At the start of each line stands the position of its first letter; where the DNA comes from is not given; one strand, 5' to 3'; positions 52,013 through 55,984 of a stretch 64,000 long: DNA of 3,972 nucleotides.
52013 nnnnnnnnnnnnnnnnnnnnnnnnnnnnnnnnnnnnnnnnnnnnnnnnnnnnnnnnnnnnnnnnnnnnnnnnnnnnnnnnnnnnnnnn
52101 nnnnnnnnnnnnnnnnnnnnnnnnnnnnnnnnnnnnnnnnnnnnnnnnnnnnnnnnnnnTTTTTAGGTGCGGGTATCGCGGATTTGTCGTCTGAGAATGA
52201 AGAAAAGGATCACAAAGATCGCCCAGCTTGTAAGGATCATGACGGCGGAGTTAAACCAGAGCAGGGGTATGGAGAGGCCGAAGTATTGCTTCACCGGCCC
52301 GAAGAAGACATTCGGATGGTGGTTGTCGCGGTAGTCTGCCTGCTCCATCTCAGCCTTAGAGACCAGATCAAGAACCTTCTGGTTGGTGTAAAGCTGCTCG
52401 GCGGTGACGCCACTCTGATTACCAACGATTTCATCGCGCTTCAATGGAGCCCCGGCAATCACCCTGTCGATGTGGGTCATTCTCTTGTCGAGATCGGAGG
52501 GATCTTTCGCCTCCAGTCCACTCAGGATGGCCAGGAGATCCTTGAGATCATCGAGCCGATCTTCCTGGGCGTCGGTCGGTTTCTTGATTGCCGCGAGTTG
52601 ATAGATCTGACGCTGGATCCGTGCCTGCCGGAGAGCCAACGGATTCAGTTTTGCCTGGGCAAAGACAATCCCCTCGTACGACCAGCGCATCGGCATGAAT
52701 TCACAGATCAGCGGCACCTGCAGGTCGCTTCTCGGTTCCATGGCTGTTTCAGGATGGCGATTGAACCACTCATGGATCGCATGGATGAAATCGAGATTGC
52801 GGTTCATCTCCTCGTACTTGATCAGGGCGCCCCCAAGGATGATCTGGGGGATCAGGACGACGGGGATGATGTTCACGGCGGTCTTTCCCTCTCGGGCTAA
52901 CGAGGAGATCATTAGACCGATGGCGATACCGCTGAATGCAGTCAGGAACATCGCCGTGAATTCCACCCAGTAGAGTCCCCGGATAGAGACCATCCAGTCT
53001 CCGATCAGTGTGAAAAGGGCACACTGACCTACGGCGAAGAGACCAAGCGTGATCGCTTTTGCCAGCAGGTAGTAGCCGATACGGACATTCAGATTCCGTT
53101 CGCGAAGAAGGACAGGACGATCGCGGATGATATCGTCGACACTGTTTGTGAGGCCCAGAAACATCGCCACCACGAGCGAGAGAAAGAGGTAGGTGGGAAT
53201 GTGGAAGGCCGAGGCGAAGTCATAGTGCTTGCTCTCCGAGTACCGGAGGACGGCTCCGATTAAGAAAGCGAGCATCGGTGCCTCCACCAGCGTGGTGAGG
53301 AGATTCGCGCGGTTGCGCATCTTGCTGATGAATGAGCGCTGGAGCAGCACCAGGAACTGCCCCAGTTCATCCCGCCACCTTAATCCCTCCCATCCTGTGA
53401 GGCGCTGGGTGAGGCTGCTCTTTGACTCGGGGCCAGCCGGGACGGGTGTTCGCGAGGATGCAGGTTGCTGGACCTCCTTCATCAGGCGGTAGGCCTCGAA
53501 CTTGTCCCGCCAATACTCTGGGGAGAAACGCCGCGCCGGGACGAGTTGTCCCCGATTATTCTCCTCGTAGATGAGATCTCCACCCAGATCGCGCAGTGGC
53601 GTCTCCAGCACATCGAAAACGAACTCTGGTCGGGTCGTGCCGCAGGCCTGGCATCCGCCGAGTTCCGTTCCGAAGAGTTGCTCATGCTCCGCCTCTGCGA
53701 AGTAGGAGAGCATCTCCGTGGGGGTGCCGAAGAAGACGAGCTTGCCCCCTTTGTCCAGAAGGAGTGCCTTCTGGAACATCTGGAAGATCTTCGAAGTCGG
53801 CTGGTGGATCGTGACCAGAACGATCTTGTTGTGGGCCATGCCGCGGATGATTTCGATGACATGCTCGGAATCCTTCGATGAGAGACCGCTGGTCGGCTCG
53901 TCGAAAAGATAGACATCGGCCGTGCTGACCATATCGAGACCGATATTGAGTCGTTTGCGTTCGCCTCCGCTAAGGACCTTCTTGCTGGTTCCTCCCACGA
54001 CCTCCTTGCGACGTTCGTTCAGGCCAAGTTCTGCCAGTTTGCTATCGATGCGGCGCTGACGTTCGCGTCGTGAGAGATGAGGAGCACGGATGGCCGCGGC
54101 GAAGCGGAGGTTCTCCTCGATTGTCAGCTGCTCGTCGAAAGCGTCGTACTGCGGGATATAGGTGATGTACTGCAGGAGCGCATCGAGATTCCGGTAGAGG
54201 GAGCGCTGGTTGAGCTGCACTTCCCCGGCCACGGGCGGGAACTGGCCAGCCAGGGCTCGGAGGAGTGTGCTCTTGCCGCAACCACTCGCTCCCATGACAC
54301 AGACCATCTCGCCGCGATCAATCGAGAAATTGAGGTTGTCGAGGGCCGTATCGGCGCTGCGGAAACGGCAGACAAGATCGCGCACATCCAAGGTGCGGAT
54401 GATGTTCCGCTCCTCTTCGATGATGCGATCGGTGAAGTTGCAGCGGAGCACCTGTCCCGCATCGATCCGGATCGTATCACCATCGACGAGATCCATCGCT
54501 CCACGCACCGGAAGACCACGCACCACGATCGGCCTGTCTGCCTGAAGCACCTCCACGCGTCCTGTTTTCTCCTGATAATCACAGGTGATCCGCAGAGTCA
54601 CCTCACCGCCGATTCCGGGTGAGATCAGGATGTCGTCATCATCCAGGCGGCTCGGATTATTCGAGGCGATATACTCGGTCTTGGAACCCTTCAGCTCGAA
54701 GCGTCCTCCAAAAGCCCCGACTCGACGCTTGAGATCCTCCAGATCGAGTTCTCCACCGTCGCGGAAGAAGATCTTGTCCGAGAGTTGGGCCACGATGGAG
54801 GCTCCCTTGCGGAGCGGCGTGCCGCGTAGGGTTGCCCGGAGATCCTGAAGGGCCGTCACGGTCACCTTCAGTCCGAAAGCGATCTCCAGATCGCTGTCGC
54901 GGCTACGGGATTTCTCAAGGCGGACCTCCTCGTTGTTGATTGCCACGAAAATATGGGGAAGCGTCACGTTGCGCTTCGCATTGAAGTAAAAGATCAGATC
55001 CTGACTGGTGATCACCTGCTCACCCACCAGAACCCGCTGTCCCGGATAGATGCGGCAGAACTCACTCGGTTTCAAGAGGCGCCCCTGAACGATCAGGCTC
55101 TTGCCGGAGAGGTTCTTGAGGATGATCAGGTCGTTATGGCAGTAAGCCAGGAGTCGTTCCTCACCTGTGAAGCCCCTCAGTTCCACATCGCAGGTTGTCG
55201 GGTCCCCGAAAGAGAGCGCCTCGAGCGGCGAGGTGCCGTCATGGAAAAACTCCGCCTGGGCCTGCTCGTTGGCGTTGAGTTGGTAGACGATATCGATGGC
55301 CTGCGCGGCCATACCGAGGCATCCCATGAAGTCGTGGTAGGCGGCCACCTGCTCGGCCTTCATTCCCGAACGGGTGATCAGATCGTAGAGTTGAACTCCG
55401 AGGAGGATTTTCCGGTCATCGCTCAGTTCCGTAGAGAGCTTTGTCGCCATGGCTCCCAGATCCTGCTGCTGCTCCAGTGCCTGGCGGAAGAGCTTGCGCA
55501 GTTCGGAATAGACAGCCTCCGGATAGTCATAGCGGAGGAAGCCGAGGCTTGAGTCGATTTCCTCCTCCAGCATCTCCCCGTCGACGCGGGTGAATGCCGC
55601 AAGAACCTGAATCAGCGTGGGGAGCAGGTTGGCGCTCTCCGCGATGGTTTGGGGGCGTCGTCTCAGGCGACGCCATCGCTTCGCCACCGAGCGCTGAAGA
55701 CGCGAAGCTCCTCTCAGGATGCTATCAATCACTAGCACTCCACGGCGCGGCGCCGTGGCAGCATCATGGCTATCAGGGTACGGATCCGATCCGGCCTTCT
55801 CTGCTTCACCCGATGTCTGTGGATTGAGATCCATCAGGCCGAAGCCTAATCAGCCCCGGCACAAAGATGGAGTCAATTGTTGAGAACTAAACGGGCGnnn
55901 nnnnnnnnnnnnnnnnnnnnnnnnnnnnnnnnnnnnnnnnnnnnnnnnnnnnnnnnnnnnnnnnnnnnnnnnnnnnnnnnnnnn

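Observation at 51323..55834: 1223-aa TerB-like / FHA-like / ABCG-type transporter coupled to an HTH-metallo-beta-lactamase protein: candidate signal-gated exporter of unknown substrate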

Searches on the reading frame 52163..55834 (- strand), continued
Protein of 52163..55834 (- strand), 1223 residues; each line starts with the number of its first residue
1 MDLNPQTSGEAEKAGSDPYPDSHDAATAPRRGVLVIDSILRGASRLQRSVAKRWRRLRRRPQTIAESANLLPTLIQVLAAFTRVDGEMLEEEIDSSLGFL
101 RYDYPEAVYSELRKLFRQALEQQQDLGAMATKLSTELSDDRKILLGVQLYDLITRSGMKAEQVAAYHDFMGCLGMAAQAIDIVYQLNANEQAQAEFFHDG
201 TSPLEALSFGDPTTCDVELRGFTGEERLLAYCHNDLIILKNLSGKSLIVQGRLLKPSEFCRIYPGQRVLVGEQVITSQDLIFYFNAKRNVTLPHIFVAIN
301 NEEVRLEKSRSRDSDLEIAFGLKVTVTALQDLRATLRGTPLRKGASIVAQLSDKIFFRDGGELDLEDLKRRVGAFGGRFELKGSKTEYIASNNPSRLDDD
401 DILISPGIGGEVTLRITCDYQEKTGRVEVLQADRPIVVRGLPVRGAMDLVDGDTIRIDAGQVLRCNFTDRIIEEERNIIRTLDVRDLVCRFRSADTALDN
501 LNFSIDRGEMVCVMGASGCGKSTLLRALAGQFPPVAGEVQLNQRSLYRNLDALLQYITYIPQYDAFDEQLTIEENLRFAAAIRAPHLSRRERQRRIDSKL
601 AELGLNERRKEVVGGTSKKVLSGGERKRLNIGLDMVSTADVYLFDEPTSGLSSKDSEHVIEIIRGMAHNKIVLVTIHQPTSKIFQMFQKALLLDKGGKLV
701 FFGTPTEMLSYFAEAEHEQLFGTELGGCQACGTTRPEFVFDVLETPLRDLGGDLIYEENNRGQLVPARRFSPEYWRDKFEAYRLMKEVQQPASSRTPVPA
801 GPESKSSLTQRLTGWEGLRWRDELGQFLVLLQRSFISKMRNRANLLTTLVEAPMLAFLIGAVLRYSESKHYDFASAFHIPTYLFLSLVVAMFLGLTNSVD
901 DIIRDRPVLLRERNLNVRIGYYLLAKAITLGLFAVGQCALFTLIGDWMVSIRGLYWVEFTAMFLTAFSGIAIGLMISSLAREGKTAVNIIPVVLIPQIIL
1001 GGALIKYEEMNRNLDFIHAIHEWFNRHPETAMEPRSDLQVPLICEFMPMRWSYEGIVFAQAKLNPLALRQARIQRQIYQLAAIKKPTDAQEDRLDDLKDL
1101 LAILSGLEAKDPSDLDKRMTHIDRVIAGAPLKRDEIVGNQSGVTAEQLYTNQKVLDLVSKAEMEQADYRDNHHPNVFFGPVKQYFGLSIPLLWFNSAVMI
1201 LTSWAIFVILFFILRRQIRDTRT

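Call 51: search_protein_families(library=pfam, proteins=[L011:7665-10760:+, L006:7284-10364:+, L012:2327-5413:+, L004:7866-11429:+, L003:5855-9454:+], max_evalue=0.01)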
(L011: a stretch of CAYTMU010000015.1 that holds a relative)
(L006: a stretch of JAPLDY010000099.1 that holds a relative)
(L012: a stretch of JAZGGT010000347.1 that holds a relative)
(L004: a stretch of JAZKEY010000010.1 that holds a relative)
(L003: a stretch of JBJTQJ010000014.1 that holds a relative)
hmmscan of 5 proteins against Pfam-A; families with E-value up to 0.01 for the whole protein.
L011:7665-10760:+ (1031 aa): 6 families
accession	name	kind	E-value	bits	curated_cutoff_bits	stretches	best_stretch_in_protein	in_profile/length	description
PF00005.33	ABC_tran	-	4.2e-31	108.8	25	1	270-421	1-137/137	ABC transporter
PF01061.29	ABC2_membrane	-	1.4e-19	70.9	26.9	1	568-787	2-210/211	ABC-2 type transporter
PF05099.18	TerB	-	1.6e-08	35.3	24.4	1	28-140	8-115/118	Tellurite resistance protein TerB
PF19055.6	ABC2_membrane_7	-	2.5e-05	23.8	22.7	1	450-486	1-37/410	ABC-2 type transporter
PF03193.22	RsgA_GTPase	-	0.00073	19.8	30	1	279-308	105-134/174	RsgA GTPase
PF13191.12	AAA_16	-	0.0077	17.2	32.6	0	278-319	22-63/167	AAA ATPase domain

L006:7284-10364:+ (1026 aa): 4 families
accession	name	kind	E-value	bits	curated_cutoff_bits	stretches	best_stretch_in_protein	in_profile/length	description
PF00005.33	ABC_tran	-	2.8e-30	106.2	25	1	269-419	2-137/137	ABC transporter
PF01061.29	ABC2_membrane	-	4e-18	66.2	26.9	1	569-760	2-188/211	ABC-2 type transporter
PF19055.6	ABC2_membrane_7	-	3.8e-05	23.2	22.7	1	448-541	1-85/410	ABC-2 type transporter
PF03193.22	RsgA_GTPase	-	6.8e-05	23.2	30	1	225-300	51-128/174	RsgA GTPase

L012:2327-5413:+ (1028 aa): 6 families
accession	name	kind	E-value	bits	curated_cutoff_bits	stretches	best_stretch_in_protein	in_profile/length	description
PF00005.33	ABC_tran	-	3.5e-30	105.8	25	1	273-423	2-137/137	ABC transporter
PF01061.29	ABC2_membrane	-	1.2e-19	71.1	26.9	1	572-792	2-211/211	ABC-2 type transporter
PF19055.6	ABC2_membrane_7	-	9.5e-09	35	22.7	1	452-491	1-40/410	ABC-2 type transporter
PF12698.13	ABC2_membrane_3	-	0.00018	21.2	31.6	1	624-787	154-315/347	ABC-2 family transporter protein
PF12730.13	ABC2_membrane_4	-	0.00074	20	27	1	584-746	8-153/179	ABC-2 family transporter protein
PF03193.22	RsgA_GTPase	-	0.0052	17.1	30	0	281-313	106-137/174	RsgA GTPase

L004:7866-11429:+ (1187 aa): 9 families
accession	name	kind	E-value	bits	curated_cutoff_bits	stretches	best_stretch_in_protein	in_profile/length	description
PF00005.33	ABC_tran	-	2.1e-30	106.5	25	1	467-617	1-136/137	ABC transporter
PF01061.29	ABC2_membrane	-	4.3e-21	75.9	26.9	1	784-968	4-187/211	ABC-2 type transporter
PF12698.13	ABC2_membrane_3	-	6e-09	35.9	31.6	1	839-981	165-297/347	ABC-2 family transporter protein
PF13191.12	AAA_16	-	6.5e-05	23.9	32.6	1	474-572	19-124/167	AAA ATPase domain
PF13555.12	AAA_29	-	0.00023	21.3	27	1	471-496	16-45/61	P-loop containing region of AAA domain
PF13304.12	AAA_21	-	0.00084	19.9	27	0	480-498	2-20/304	AAA domain, putative AbiEii toxin, Type IV TA system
PF19055.6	ABC2_membrane_7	-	0.0047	16.3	22.7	0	646-694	1-45/410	ABC-2 type transporter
PF03193.22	RsgA_GTPase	-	0.0057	16.9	30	0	466-507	96-136/174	RsgA GTPase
PF03215.21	Rad17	-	0.0081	16.5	23.8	0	468-541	36-108/186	Rad17 P-loop domain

L003:5855-9454:+ (1199 aa): 10 families
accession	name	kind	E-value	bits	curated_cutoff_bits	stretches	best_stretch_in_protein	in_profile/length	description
PF00005.33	ABC_tran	-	1.1e-28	100.9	25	1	479-630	1-137/137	ABC transporter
PF01061.29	ABC2_membrane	-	3.8e-21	76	26.9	1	805-990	2-187/211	ABC-2 type transporter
PF12698.13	ABC2_membrane_3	-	1.9e-07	30.9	31.6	1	860-998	163-301/347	ABC-2 family transporter protein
PF03215.21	Rad17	-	2.6e-05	24.7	23.8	1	476-517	32-73/186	Rad17 P-loop domain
PF13191.12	AAA_16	-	0.00015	22.7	32.6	1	486-568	21-97/167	AAA ATPase domain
PF19055.6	ABC2_membrane_7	-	0.00022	20.7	22.7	1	658-695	1-38/410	ABC-2 type transporter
PF23843.2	DUF7210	-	0.0006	19.7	27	1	306-335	2-29/38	Domain of unknown function (DUF7210)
PF03193.22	RsgA_GTPase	-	0.0022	18.3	30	1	476-514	94-131/174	RsgA GTPase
PF20703.3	nSTAND1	-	0.0046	17.1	27.1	1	469-507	13-51/379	Novel STAND NTPase 1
PF13401.12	AAA_22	-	0.005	17.6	27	0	489-516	5-32/130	AAA domain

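Call 73: list_cluster_members(proteins=[window:52163-55834:-, window:51323-52159:-])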
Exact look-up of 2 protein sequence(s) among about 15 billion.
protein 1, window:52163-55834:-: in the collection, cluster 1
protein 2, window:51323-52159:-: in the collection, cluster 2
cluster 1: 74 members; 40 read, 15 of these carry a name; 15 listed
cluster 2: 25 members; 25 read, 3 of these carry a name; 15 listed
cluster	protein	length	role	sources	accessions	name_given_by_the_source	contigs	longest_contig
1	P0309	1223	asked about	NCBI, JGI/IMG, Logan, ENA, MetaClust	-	\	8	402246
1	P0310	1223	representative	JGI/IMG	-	ABC transport system ATP-binding/permease protein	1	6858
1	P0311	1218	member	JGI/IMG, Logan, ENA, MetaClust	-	\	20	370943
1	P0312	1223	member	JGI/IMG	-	ABC-type multidrug transport system ATPase subunit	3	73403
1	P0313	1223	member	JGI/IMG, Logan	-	ABC-type multidrug transport system ATPase subunit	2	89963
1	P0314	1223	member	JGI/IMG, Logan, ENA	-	ABC-type multidrug transport system ATPase subunit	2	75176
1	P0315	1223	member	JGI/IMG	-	ABC-type multidrug transport system ATPase subunit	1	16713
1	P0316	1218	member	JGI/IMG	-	ABC-type multidrug transport system ATPase subunit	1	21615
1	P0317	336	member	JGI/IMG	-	hypothetical protein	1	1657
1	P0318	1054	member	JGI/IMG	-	ABC-type multidrug transport system ATPase subunit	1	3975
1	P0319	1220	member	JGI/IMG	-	ABC-type multidrug transport system ATPase subunit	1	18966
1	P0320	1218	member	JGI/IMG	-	ABC-type multidrug transport system ATPase subunit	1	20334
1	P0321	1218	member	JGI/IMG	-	ABC-type multidrug transport system ATPase subunit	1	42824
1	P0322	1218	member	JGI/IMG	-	ABC-type multidrug transport system ATPase subunit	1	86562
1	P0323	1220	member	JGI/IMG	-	ABC-type multidrug transport system ATPase subunit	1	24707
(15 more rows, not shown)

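Call 74: search_protein_families(library=ncbifam, proteins=[L006:7284-10364:+, L011:7713-10760:+, L022:7317-9905:+], max_evalue=1e-20)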
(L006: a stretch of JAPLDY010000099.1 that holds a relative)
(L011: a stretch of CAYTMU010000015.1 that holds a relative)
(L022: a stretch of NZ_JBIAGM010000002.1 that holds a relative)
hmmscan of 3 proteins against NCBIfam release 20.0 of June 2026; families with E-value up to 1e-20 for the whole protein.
L006:7284-10364:+ (1026 aa): 66 families (the best 25 are shown)
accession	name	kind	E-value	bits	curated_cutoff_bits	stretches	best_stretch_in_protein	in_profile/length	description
TIGR00955.1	3a01204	subfamily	3.7e-77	260.3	736.35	1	259-795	32-559/617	pigment precursor permease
TIGR00956.1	3a01205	subfamily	1.3e-44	152.2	1959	1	250-473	758-985/1394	pleiotropic drug resistance family protein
TIGR01188.1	drrA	subfamily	3.5e-35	121.8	312.45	1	268-493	9-221/302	daunorubicin resistance ABC transporter, ATP-binding protein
TIGR03608.1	L_ocin_972_ABC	subfamily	4.4e-33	114.5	254.85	1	255-463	2-205/206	putative bacteriocin export ABC transporter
TIGR03375.1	type_I_sec_LssB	subfamily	8.1e-33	113.6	693.1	1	251-471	465-681/696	type I secretion system permease/ATPase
TIGR04521.1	ECF_ATPase_2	equivalog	1.2e-32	113.1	330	1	254-480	3-233/279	energy-coupling factor transporter ATPase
TIGR02315.1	ABC_phnC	equivalog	6.7e-32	110.8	266.1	1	253-478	3-232/243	phosphonate ABC transporter ATP-binding protein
TIGR02673.1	FtsE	equivalog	6.5e-31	107.7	264.85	1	253-467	3-213/214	cell division ATP-binding protein FtsE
TIGR03864.1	PQQ_ABC_ATP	hypoth_equivalog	3.7e-30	105.1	302.25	1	253-468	3-209/236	ABC transporter, ATP-binding subunit, PQQ-dependent alcohol dehydrogenase system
NF008442.0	PRK11288.1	equivalog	1.2e-29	103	689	1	252-469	8-221/504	L-arabinose ABC transporter ATP-binding protein AraG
TIGR02857.1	CydD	equivalog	4.7e-29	101.7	435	1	243-452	313-519/529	thiol reductant ABC exporter subunit CydD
NF033858.1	ABC2_perm_RbbA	equivalog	5.1e-29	100.8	1050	1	246-480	261-485/909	ribosome-associated ATPase/putative transporter RbbA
NF010158.0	PRK13637.1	equivalog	9.2e-29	100.4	390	1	265-470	20-224/287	energy-coupling factor transporter ATPase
NF038007.1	ABC_ATP_DarD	equivalog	3e-28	98.8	375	1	268-465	21-214/218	darobactin export ABC transporter ATP-binding protein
TIGR00968.1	3a0106s01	subfamily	4.6e-28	98.3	342.75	1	253-467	2-207/237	sulfate ABC transporter ATP-binding protein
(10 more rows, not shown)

L011:7713-10760:+ (1015 aa): 58 families (the best 25 are shown)
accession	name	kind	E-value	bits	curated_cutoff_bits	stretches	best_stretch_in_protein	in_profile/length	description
TIGR00955.1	3a01204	subfamily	5.9e-71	239.9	736.35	1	249-775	36-555/617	pigment precursor permease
TIGR00956.1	3a01205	subfamily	1.8e-50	171.7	1959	1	226-461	748-987/1394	pleiotropic drug resistance family protein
TIGR01188.1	drrA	subfamily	1.3e-35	123.1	312.45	1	254-453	9-200/302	daunorubicin resistance ABC transporter, ATP-binding protein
TIGR03608.1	L_ocin_972_ABC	subfamily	9.5e-35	119.9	254.85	1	242-447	3-203/206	putative bacteriocin export ABC transporter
TIGR02673.1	FtsE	equivalog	3.6e-32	111.8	264.85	1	240-437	4-198/214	cell division ATP-binding protein FtsE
TIGR03864.1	PQQ_ABC_ATP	hypoth_equivalog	1.7e-31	109.5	302.25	1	239-453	3-208/236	ABC transporter, ATP-binding subunit, PQQ-dependent alcohol dehydrogenase system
TIGR02857.1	CydD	equivalog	1.4e-30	106.8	435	1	227-437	311-518/529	thiol reductant ABC exporter subunit CydD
TIGR03375.1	type_I_sec_LssB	subfamily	2.4e-30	105.4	693.1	1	237-453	465-677/696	type I secretion system permease/ATPase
TIGR02315.1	ABC_phnC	equivalog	9.2e-30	103.8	266.1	1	240-453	4-222/243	phosphonate ABC transporter ATP-binding protein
TIGR04521.1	ECF_ATPase_2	equivalog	1.2e-29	103.2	330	1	241-455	4-223/279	energy-coupling factor transporter ATPase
TIGR02868.1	CydC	equivalog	5.3e-29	101.2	329.05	1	228-436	325-530/530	thiol reductant ABC exporter subunit CydC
NF045513.1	HepA_fam_ABC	equivalog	8.1e-29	100.5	725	1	205-453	347-584/610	heterocyst formation ABC transporter subunit HepA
TIGR02211.1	LolD_lipo_ex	equivalog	2.4e-28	99.2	307.75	1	240-452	4-216/221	lipoprotein-releasing ABC transporter ATP-binding protein LolD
TIGR00968.1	3a0106s01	subfamily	3.2e-27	95.6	342.75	1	242-453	5-207/237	sulfate ABC transporter ATP-binding protein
NF008442.0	PRK11288.1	equivalog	4.8e-27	94.4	689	1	237-454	7-220/504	L-arabinose ABC transporter ATP-binding protein AraG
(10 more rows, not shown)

L022:7317-9905:+ (862 aa): 123 families (the best 25 are shown)
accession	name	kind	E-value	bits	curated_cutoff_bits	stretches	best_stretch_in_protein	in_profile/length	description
TIGR00955.1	3a01204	subfamily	1.2e-57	195.9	736.35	1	303-519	35-259/617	pigment precursor permease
TIGR01188.1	drrA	subfamily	3.3e-42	144.8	312.45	1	308-512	8-209/302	daunorubicin resistance ABC transporter, ATP-binding protein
TIGR00956.1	3a01205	subfamily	3.4e-41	140.9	1959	1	287-510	754-987/1394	pleiotropic drug resistance family protein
TIGR02857.1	CydD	equivalog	6.1e-40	137.7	435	1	291-499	320-529/529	thiol reductant ABC exporter subunit CydD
TIGR03864.1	PQQ_ABC_ATP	hypoth_equivalog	1.1e-38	133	302.25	1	304-527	12-232/236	ABC transporter, ATP-binding subunit, PQQ-dependent alcohol dehydrogenase system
NF010068.0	PRK13548.1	equivalog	4.8e-38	130.7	261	1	291-516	4-232/261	heme ABC transporter ATP-binding protein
NF008409.0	PRK11231.1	equivalog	5e-38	130.9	375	1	295-515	5-226/255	Fe(3+) dicitrate ABC transporter ATP-binding protein FecE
TIGR03375.1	type_I_sec_LssB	subfamily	5.9e-37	127.3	693.1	1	305-515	479-689/696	type I secretion system permease/ATPase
TIGR02982.1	heterocyst_DevA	subfamily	6.5e-37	127.2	295.8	1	303-502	15-217/220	ABC exporter ATP-binding subunit, DevA family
TIGR03608.1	L_ocin_972_ABC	subfamily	8.4e-37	126.6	254.85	1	305-497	10-204/206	putative bacteriocin export ABC transporter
TIGR02673.1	FtsE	equivalog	3.7e-36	124.8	264.85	1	296-487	5-197/214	cell division ATP-binding protein FtsE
TIGR04521.1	ECF_ATPase_2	equivalog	4.6e-36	124.3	330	1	306-515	18-233/279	energy-coupling factor transporter ATPase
TIGR04520.1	ECF_ATPase_1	equivalog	6.3e-36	124.2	315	1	305-513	14-222/269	energy-coupling factor transporter ATPase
TIGR04406.1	LPS_export_lptB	equivalog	2.1e-35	122.2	240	1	304-505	12-214/239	LPS export ABC transporter ATP-binding protein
NF033858.1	ABC2_perm_RbbA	equivalog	2.9e-35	121.4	1050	1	289-530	263-500/909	ribosome-associated ATPase/putative transporter RbbA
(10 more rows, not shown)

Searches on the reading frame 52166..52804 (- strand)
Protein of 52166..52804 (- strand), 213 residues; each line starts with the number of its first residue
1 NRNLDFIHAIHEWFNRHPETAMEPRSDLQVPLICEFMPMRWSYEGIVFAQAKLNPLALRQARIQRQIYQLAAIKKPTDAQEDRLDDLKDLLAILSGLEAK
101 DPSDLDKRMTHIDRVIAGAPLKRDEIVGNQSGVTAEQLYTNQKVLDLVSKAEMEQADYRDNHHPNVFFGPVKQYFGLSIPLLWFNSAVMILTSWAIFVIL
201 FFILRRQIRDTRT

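Call 15: search_protein_families(library=pfam, proteins=[window:52166-52804:-], max_evalue=10)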
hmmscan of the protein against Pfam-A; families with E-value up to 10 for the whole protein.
seq(213 aa): 1 family
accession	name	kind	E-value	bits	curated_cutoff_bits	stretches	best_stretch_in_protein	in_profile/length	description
PF09880.14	DUF2107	-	0.2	12.2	27.5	1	175-209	36-70/73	Predicted membrane protein (DUF2107)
